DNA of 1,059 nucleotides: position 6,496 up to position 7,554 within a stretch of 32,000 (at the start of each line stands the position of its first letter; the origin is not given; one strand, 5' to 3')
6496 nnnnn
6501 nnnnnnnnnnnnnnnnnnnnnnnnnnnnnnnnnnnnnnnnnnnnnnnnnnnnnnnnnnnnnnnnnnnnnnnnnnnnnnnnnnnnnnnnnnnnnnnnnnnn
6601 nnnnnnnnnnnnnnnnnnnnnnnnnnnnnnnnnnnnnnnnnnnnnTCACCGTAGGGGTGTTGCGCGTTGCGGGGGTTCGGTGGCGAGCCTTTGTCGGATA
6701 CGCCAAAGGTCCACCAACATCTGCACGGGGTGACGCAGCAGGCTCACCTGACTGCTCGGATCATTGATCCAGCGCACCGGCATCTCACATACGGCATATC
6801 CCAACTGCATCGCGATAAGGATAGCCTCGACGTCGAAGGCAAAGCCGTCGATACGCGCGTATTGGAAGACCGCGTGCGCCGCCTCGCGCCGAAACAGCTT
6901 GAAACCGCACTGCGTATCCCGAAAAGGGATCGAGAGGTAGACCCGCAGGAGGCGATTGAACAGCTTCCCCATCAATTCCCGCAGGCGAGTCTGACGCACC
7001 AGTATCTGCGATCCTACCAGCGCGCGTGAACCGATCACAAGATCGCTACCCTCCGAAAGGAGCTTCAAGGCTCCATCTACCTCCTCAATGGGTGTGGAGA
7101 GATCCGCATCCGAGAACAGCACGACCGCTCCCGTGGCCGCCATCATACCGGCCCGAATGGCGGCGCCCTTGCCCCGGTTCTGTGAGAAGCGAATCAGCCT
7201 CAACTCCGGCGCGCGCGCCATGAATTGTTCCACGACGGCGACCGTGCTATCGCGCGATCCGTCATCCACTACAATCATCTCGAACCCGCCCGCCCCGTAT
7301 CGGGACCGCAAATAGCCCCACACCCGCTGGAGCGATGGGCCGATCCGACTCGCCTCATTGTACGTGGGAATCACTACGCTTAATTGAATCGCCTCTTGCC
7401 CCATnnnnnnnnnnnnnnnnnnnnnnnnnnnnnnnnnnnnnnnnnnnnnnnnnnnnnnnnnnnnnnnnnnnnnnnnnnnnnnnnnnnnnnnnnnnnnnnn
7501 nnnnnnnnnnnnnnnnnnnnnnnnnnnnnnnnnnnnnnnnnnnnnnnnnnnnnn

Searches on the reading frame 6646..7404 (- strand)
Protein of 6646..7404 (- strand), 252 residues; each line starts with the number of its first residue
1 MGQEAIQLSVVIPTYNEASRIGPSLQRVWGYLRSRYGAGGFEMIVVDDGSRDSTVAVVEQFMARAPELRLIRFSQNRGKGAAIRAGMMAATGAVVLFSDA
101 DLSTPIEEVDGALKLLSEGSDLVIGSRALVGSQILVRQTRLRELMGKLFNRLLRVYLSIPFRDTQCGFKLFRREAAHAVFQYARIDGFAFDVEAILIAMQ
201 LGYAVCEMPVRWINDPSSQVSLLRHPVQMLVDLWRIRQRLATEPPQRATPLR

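Call 8: search_protein_families(library=pfam, proteins=[window:6646-7404:-], max_evalue=0.001)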
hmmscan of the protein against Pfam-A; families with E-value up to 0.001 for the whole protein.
window:6646-7404:- (252 aa): 3 families
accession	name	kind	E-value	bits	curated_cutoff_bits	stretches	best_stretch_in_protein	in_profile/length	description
PF00535.33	Glycos_transf_2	-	5e-32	111.6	23.3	1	9-179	1-167/168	Glycosyl transferase family 2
PF13641.12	Glyco_tranf_2_3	-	2.2e-08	34.9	27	1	8-101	3-96/230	Glycosyltransferase like family 2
PF10111.15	Glyco_tranf_2_2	-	1.7e-05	24.9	27.3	1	9-115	1-105/276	Glycosyltransferase like family 2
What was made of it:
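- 6646..7404 (-): GT2 glycosyltransferase, 252 aa. PF00535 111.6 bits (call 8).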

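Call 65: search_protein_families(library=ncbifam, proteins=[window:6646-7404:-], max_evalue=0.00001)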
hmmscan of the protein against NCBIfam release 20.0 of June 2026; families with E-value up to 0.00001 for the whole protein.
window:6646-7404:- (252 aa): 17 families
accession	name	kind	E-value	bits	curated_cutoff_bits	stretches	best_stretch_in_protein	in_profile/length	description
NF047588.1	GlcsyltransPgfSStrep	equivalog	7.8e-25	87.7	500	1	7-183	2-171/308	glycosyltransferase PgfS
NF041875.1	EPS_EpsD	equivalog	2.8e-19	69.7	370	1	8-124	1-112/325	exopolysaccharide biosynthesis glycosyltransferase EpsD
NF007986.1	PRK10714.1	equivalog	3.8e-17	62.3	529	1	7-182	7-175/316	undecaprenyl-phosphate 4-deoxy-4-formamido-L-arabinose transferase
TIGR04182.1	glyco_TIGR04182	equivalog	1.8e-16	60.4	325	1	8-221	2-200/293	S-layer glycoprotein N-glycosyltransferase AglJ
TIGR03937.1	PgaC_IcaA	equivalog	7.8e-15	54.7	422.3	1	6-101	45-135/407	poly-beta-1,6-N-acetyl-D-glucosamine synthase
NF041391.1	DPhHxTase_Halo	equivalog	2.7e-13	49.4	375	1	14-212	3-183/213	dolichyl-phosphate hexose transferase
NF058614.1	PPMAGASynPpgS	equivalog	3.4e-13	49.5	370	1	10-212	4-196/226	polyprenyl-phospho-N-acetylgalactosaminyl synthase PpgS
TIGR04283.1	glyco_like_mftF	equivalog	8.8e-13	48.4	182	1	8-114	1-95/221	TIGR04283 family arsenosugar biosynthesis glycosyltransferase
NF007482.0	PRK10073.1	equivalog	1e-12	47.7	423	1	3-101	3-95/334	glycosyltransferase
NF010496.0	PRK13915.1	equivalog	1.9e-12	46.9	262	1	6-105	31-130/307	glucosyl-3-phosphoglycerate synthase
TIGR03965.1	mycofact_glyco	equivalog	2.1e-12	46.7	280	1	5-103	73-166/467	mycofactocin biosynthesis glycosyltransferase MftF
NF038302.1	EPS_HpsE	equivalog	3.6e-10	39.3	300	1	6-102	1-97/307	hormogonium polysaccharide biosynthesis glycosyltransferase HpsE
NF047683.1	TeichurnBiosyTuaG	equivalog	1.2e-08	35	400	1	3-116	3-111/252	teichuronic acid biosynthesis protein TuaG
TIGR04242.1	nodulat_NodC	equivalog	1.6e-08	33.9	550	1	7-126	49-163/395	chitooligosaccharide synthase NodC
NF045692.1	OglycostaseCruG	equivalog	1.1e-07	31.1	600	1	7-72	42-102/386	2'-O-glycosyltransferase CruG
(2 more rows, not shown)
